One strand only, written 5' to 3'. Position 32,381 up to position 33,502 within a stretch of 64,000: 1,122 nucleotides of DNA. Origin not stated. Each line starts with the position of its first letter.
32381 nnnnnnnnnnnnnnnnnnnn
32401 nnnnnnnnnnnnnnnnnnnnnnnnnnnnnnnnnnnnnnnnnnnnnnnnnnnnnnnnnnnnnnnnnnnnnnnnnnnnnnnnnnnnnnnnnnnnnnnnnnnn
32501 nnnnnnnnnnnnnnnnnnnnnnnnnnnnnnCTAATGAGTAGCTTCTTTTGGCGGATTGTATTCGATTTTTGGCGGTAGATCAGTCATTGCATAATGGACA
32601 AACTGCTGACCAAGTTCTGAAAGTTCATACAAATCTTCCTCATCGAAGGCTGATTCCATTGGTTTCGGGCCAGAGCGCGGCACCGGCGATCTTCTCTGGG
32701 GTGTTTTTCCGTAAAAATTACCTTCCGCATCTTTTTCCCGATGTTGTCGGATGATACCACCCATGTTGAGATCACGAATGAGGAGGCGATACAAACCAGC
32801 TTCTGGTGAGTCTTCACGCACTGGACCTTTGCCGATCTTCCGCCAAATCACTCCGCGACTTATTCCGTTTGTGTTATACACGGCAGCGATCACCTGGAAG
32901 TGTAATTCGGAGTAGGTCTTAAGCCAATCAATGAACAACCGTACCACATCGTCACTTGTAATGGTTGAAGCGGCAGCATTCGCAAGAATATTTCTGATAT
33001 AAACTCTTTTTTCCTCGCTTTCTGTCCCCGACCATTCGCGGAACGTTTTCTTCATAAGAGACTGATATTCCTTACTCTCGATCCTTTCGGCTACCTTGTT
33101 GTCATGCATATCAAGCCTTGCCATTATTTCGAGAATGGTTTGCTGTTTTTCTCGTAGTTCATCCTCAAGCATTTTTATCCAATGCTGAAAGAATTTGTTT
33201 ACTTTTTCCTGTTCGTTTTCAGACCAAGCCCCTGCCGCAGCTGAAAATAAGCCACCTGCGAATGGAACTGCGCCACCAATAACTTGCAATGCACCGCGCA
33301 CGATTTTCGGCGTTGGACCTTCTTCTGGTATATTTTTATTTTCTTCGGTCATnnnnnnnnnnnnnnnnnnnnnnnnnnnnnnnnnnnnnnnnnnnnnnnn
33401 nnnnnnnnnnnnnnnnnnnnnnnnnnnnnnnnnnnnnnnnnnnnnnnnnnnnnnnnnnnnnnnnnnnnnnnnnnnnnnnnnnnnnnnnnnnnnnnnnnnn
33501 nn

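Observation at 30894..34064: Five-gene translationally coupled operon HTH-Doc-X273-X398-PIN: a candidate undescribed multi-component toxin or defence module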

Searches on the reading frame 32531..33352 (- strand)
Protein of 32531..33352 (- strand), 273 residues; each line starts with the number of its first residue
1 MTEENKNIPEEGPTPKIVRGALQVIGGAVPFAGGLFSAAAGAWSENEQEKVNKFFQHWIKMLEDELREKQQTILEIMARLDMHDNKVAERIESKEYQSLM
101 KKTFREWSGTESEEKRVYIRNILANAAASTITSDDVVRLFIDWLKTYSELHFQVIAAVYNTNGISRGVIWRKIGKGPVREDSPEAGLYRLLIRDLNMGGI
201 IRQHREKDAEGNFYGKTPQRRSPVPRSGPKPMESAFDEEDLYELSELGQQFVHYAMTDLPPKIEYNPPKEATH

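Call 4: search_protein_families(library=pfam, proteins=[window:32531-33352:-], max_evalue=0.1)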
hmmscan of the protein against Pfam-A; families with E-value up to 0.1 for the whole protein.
window:32531-33352:- (273 aa): 2 families
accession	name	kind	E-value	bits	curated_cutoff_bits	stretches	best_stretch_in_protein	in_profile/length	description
PF18709.6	DLP_helical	-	0.031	14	25.5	1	25-82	252-309/340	Dynamin-like helical domain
PF07735.22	FBA_2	-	0.07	13.6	22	0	47-66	43-62/67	F-box associated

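Call 5: search_protein_families(library=padloc, proteins=[window:32531-33352:-], max_evalue=0.1)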
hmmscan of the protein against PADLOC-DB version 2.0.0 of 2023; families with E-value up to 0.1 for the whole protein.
window:32531-33352:- (273 aa): 1 family
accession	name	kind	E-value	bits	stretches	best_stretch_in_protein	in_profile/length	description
PDLC02931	PRTase_III-A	-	0.00078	17.2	1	42-149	18-113/267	-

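Call 6: search_protein_families(library=ncbifam, proteins=[window:32531-33352:-], max_evalue=0.1)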
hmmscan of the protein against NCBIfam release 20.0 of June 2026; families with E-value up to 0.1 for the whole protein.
window:32531-33352:- (273 aa): 1 family
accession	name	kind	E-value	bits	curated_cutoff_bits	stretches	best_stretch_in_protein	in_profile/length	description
NF047346.1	SCCmet_ssDNA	equivalog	0.0013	18.7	75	0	124-183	35-88/93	cassette chromosome ssDNA-binding protein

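Call 7: search_protein_families(library=phrogs, proteins=[window:32531-33352:-], max_evalue=0.1)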
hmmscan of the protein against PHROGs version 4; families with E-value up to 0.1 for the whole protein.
window:32531-33352:- (273 aa): 0 families

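Call 14: find_homologous_proteins(query=window:32531-33352:-)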
Query window:32531-33352:- (273 aa): 2659 proteins with E <= 0.001 among 3400 candidates; the best 120 are listed.
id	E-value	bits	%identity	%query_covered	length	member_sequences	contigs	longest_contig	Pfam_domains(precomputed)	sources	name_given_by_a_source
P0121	9.1e-181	617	100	100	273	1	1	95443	-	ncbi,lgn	-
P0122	6.1e-155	533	85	100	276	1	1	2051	-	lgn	-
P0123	2.6e-154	531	84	100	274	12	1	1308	-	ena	-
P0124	8.7e-154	529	84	100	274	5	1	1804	-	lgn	-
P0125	1.2e-152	525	83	100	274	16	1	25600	-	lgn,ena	-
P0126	1.3e-152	525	83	100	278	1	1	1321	-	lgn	-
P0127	9.5e-152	522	83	99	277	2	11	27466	-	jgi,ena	-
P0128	3.4e-151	520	84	100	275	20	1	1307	-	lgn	-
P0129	3.6e-151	520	83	99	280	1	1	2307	-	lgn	-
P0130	6.4e-151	519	82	100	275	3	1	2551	-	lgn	-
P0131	6.7e-151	519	83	99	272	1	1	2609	-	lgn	-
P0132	1.0e-150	519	85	99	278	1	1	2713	-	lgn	-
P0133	1.5e-150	518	84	98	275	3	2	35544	-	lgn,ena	-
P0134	1.3e-148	512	83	99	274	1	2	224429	-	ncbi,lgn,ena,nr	ncbi:hypothetical protein KAS79_00485 [Candidatus Parcubacteria bacterium]|nr:hypothetical protein [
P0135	3.1e-148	511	81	99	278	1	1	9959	-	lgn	-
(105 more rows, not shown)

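Call 19: find_related_loci(query=A2, collection=metagenome_contigs, flank=5000)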
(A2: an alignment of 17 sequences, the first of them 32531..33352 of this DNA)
Query A2 (273 aa) in metagenome_contigs; peptide patterns used: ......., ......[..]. (x = any residue, [..] = any of these).
579 stretches matched a pattern; 490 encode a relative of the query (tblastn E <= 1e-3); the best 80 are kept; 80 distinct loci.
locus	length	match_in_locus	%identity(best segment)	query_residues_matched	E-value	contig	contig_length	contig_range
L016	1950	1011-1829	85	1-273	4e-177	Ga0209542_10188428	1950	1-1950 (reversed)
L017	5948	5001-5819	84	1-273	2e-160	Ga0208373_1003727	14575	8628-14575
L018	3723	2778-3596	85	1-272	6e-165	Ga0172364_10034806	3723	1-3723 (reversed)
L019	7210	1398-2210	83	1-271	1e-158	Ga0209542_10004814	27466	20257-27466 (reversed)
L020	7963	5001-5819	80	1-273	1e-153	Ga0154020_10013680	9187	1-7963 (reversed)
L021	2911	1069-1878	80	1-270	8e-159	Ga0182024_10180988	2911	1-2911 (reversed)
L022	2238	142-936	80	1-265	4e-158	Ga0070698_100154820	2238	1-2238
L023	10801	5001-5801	79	1-267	2e-147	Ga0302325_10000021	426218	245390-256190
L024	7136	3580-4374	77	3-267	1e-142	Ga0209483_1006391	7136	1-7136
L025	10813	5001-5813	77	1-271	4e-142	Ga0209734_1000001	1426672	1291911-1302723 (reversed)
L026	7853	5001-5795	75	1-265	2e-140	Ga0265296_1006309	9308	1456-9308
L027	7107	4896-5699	73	3-270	4e-139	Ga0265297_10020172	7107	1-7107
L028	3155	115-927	74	1-271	2e-143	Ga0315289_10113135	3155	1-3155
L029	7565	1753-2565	74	1-271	5e-137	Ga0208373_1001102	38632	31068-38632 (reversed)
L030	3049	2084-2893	74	1-270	9e-143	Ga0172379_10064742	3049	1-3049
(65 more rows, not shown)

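Call 28: search_protein_families(library=pfam, alignment_id=A3, max_evalue=0.001)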
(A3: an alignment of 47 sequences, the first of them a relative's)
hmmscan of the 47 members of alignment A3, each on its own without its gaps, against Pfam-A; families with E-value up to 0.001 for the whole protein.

A. member 1, L016:161-982:+ (273 aa): 3 families
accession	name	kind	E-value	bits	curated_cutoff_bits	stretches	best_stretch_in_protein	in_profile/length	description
PF00561.26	Abhydrolase_1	-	7.4e-21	75.4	25.8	1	27-253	2-243/245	alpha/beta hydrolase fold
PF12146.15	Hydrolase_4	-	2.5e-11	43.8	27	1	58-239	30-222/239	Serine aminopeptidase, S33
PF12697.13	Abhydrolase_6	-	5.8e-09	37.4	26.3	1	60-260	28-216/217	Alpha/beta hydrolase family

B. families by the number of members that match (of 47 scanned): 54 families (the first 25 are shown)
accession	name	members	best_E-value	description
PF13240.11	Zn_Ribbon_1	7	1.3e-07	zinc-ribbon domain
PF12773.13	DZR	6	4.7e-05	Double zinc ribbon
PF13248.11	Zn_ribbon_3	5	2.2e-05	zinc-ribbon domain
PF14082.12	SduA_C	3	7.8e-27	Shedu protein SduA, C-terminal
PF00291.31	PALP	2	2.1e-21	Pyridoxal-phosphate dependent enzyme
PF01420.25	Methylase_S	2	2.4e-19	Type I restriction modification DNA specificity domain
PF13671.12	AAA_33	2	3.2e-06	AAA domain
PF04480.18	DUF559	2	6.3e-05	Protein of unknown function (DUF559)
PF24460.1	DUF7575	2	0.00057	Domain of unknown function (DUF7575)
PF13238.12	AAA_18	2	0.00077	AAA domain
PF13175.12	AAA_15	1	4.6e-81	AAA ATPase domain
PF02518.31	HATPase_c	1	2.1e-31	Histidine kinase-, DNA gyrase B-, and HSP90-like ATPase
PF13683.12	rve_3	1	2.4e-29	Integrase core domain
PF13426.13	PAS_9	1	1.2e-25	PAS domain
PF00106.31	adh_short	1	1.7e-24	short chain dehydrogenase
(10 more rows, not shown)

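Call 31: predict_structure(alignment_id=A2)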
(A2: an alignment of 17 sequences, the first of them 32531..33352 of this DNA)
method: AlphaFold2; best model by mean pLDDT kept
length: 273 residues; sequences in the alignment: 17
mean_pLDDT: 46.6   pTM: 0.36
mean pLDDT of the five models: 46.6, 45.8, 44.3, 41.9, 40.3
residues with pLDDT >= 90: 0; 70-90: 1; 50-70: 117; < 50: 155
segments of 3 or more residues with pLDDT < 50: 1-65, 76-84, 86-88, 98-100, 102-111, 126-129, 196-208, 211-229, 257-273
pLDDT, mean of each block of 10 residues (from residue 1): 30 30 27 28 33 38 48 47 45 48 44 55 51 52 60 62 64 65 66 49 42 41 42 57 55 47 33 36
secondary structure, 60 per line:
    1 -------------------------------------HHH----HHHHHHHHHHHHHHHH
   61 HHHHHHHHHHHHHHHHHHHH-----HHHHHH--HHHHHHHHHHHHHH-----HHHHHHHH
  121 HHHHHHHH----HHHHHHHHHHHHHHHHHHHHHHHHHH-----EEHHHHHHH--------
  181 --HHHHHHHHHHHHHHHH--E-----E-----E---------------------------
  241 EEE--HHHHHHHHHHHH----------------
elements in order: H45-80 H86-91 H94-107 H113-128 H133-158 H166-172 H183-198 E241-243 H246-257

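Call 44: search_dna_similar(query=window:32534-33352:-, collection=plasmids, mode=protein, max_rows=15)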
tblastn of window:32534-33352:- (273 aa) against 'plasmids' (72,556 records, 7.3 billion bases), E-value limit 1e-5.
No match.

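Call 45: find_related_loci(query=A2, collection=viral_contigs, flank=8000)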
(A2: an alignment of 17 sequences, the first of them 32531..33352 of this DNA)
Query A2 (273 aa) in viral_contigs; peptide patterns used: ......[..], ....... (x = any residue, [..] = any of these).
80 stretches matched a pattern; 11 encode a relative of the query (tblastn E <= 1e-3); 11 distinct loci.
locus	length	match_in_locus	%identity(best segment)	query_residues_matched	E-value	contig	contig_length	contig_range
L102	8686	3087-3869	65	5-266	2e-120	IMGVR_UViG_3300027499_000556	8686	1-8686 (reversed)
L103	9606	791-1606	60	3-273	1e-111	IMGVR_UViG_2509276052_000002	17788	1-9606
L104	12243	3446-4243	58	1-266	1e-107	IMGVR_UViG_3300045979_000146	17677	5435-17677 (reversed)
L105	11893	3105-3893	57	4-268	7e-106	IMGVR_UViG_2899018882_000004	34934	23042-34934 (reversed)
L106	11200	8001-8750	59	16-266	2e-94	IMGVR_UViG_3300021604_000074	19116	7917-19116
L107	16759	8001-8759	56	16-268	3e-94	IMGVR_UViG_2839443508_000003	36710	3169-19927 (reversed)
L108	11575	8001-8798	54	4-266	9e-92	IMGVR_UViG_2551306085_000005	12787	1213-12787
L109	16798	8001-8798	55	4-266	2e-92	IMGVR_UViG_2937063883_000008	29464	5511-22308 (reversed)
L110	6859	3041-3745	41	27-264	4e-60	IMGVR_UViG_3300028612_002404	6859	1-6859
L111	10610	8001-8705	41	27-264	4e-60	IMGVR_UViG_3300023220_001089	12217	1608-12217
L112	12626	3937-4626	42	28-263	1e-59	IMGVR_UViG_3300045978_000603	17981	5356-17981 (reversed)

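Call 47: search_protein_representatives(alignment_id=A2)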
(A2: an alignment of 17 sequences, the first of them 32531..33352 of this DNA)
Query: 17 sequences, 273 profile positions. Proteins with E-value up to 0.001 (for the whole library): 612; up to 1e-10: 373; up to 1e-30: 144. The best 150 are listed.
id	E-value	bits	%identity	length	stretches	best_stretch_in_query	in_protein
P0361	2.0e-117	407.7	-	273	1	9-266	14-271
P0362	2.1e-106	371.5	-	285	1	7-269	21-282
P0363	3.4e-104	364.3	-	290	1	68-270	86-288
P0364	5.2e-99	347.3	-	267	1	6-215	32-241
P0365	1.9e-97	342.2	-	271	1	3-269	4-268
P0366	6.8e-87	307.6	-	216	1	7-204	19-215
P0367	2.1e-82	292.8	-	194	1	2-159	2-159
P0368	1.1e-81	290.5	-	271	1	22-268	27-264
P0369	1.4e-78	280.3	-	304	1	31-269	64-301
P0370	5.1e-73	262.1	-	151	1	44-194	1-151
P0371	1.1e-71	257.7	-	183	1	4-160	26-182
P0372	5.6e-71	255.4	-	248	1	11-186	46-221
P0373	1.3e-70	254.2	-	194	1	5-153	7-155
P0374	1.1e-68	247.9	-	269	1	6-255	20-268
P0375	2.0e-68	247.0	-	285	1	22-267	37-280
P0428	2.5e-48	181.1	-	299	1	22-267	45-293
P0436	4.3e-46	173.8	-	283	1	74-256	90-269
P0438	4.7e-46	173.6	-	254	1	13-256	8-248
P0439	4.8e-46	173.6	-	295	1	32-261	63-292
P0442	5.4e-45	170.2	-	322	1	28-262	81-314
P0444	1.1e-44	169.1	-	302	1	18-267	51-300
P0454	9.2e-40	153.0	-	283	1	46-259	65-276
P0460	9.9e-39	149.6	-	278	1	25-257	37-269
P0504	6.9e-31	123.9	-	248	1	24-257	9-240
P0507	2.5e-30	122.1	-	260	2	16-210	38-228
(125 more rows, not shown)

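Call 49: search_protein_families(library=pfam, alignment_id=A5, max_evalue=0.05)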
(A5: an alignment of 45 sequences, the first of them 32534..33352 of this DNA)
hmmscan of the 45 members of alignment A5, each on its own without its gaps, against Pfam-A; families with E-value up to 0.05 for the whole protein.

A. member 1, window:32534-33352:- (273 aa): 1 family
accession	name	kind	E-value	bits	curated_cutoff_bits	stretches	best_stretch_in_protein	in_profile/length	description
PF18709.6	DLP_helical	-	0.031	14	25.5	1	25-82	252-309/340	Dynamin-like helical domain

B. families by the number of members that match (of 45 scanned): 16 families
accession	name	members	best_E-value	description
PF14337.13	Abi_alpha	2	0.00024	Abortive infection alpha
PF24657.1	DUF7646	2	0.0093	Domain of unknown function (DUF7646)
PF22733.1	NNH1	1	0.0053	NACHT N-terminal Helical domain 1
PF25524.1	RSLD_CPSF6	1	0.0061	CPSF6-like, RSLD domain, N-terminal region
PF18904.5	DUF5660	1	0.011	Domain of unknown function (DUF5660)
PF11969.13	DcpS_C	1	0.016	Scavenger mRNA decapping enzyme C-term binding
PF12006.13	DUF3500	1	0.016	Protein of unknown function (DUF3500)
PF01126.25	Heme_oxygenase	1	0.023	Heme oxygenase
PF18709.6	DLP_helical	1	0.031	Dynamin-like helical domain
PF13488.11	Gly-zipper_Omp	1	0.033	Glycine zipper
PF07421.16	Pro-NT_NN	1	0.033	Neurotensin/neuromedin N precursor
PF05565.16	Sipho_Gp157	1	0.034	Siphovirus Gp157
PF05511.16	ATP-synt_F6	1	0.039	Mitochondrial ATP synthase coupling factor 6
PF21763.2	DHH_CID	1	0.041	DHH-CID domain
PF14932.11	HAUS-augmin3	1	0.041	HAUS augmin-like complex subunit 3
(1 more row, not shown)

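Call 50: search_solved_structures(query=A5, max_evalue=10, show_alignments=3)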
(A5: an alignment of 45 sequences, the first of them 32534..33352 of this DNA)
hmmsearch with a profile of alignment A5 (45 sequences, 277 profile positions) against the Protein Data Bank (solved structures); distinct sequences matched with E-value up to 10: 20.
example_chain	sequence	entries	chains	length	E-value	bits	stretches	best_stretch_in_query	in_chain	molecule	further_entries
3fdu_A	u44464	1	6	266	0.088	15.4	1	47-119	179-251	Putative enoyl-CoA hydratase/isomerase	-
6elc_A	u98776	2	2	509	0.23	14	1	30-89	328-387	Variant surface glycoprotein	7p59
7p5a_A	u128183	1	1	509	0.25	13.9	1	30-89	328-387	Variant surface glycoprotein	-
7p5d_A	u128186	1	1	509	0.25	13.9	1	30-89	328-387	Variant surface glycoprotein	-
5ffa_A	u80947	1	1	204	0.32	13.5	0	41-84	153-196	CopM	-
1hst_A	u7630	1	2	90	0.34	13.5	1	160-237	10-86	HISTONE H5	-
5fej_A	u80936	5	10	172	0.38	13.3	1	41-84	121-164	CopM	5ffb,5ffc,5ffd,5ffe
7dbp_K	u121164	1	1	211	0.48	13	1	159-237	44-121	Histone H1.0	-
7cow_S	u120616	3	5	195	0.52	12.9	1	159-237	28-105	Histone H1.0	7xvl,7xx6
6la2_S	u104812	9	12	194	0.52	12.9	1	159-237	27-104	Histone H1.0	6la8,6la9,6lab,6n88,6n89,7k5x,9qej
8tb9_A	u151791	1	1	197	0.52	12.8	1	159-237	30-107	Histone H1.0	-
9dd1_A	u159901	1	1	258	0.63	12.6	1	77-140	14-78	Designed allosteric facilitated dissociation switch AS1 T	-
9dcy_A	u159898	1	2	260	0.64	12.6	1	77-140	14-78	Designed allosteric facilitated dissociation switch AS1 H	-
6hq1_A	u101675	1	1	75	0.64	12.6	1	159-227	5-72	Histone H1.0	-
9dcz_A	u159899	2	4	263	0.66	12.5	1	77-140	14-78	Designed allosteric facilitated dissociation switch AS1 H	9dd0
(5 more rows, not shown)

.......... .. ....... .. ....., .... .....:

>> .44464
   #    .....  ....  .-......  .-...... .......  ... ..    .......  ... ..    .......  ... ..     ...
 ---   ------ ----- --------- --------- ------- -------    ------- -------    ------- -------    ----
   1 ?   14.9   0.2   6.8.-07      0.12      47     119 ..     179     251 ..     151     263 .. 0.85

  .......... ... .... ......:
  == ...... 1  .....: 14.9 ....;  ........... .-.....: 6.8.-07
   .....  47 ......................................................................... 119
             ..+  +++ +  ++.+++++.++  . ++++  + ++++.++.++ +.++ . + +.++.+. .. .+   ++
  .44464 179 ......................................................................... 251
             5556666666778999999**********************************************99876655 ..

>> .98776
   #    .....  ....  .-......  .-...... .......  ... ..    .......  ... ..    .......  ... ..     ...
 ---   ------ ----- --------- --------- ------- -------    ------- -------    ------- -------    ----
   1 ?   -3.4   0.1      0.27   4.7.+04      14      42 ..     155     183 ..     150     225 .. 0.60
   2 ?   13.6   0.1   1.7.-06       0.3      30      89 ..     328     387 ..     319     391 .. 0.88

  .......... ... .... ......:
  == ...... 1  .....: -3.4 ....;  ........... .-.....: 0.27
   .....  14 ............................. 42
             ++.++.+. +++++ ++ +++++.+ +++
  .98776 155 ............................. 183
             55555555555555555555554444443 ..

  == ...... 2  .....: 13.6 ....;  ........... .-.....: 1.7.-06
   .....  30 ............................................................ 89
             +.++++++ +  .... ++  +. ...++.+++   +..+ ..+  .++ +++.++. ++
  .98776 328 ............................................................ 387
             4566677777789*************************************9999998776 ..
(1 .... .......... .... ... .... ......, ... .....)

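Call 80: search_protein_families(library=pfam, proteins=[P0507, P0504, P0460, P0454, P0444, P0442, P0439, P0438, P0436, P0428], max_evalue=0.05)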
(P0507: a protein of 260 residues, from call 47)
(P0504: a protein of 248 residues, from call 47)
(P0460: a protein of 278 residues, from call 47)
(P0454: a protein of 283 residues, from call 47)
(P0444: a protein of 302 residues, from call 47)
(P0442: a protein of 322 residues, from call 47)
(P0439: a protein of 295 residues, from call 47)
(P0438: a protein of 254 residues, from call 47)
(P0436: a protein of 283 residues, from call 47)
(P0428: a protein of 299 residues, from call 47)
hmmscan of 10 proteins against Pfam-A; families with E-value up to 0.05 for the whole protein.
P0507 (260 aa): 0 families

P0504 (248 aa): 1 family
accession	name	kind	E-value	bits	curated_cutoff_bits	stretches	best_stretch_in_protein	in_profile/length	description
PF22733.1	NNH1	-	0.0053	17.3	27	0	84-150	12-76/177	NACHT N-terminal Helical domain 1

P0460 (278 aa): 0 families

P0454 (283 aa): 0 families

P0444 (302 aa): 0 families

P0442 (322 aa): 0 families

P0439 (295 aa): 0 families

P0438 (254 aa): 3 families
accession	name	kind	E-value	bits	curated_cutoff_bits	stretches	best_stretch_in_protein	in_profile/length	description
PF25524.1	RSLD_CPSF6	-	0.0061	17.2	27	1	1-73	7-78/96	CPSF6-like, RSLD domain, N-terminal region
PF24657.1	DUF7646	-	0.0093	16.4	27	0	145-200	15-69/85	Domain of unknown function (DUF7646)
PF18904.5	DUF5660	-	0.011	16.4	24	1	50-127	6-80/109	Domain of unknown function (DUF5660)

P0436 (283 aa): 0 families

P0428 (299 aa): 2 families
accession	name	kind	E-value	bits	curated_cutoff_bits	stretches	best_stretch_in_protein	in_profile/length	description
PF14337.13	Abi_alpha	-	0.00024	21.6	29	1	96-199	6-108/196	Abortive infection alpha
PF14932.11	HAUS-augmin3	-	0.041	13.8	29.4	0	68-121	68-121/260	HAUS augmin-like complex subunit 3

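Call 85: search_dna_similar(query=P0428, collection=phages, mode=protein, max_evalue=1, max_rows=20)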
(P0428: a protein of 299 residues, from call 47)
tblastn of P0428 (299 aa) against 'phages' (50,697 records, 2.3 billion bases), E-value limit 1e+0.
No match.

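Call 86: search_dna_similar(query=window:32534-33352:-, collection=phages, mode=protein, max_evalue=1, max_rows=20)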
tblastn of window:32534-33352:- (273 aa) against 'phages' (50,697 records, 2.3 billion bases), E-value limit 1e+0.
No match.

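Call 87: search_protein_families(library=phrogs, alignment_id=A5, max_evalue=0.01)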
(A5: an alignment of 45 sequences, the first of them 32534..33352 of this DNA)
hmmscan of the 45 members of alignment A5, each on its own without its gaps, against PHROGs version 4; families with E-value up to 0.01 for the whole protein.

A. member 1, window:32534-33352:- (273 aa): 0 families

B. families by the number of members that match (of 45 scanned): 5 families
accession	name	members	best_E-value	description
phrog_95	-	1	0.0024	integrase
phrog_20491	-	1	0.0024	-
phrog_8906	-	1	0.0028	-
phrog_19727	-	1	0.0028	-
phrog_5219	-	1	0.0065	-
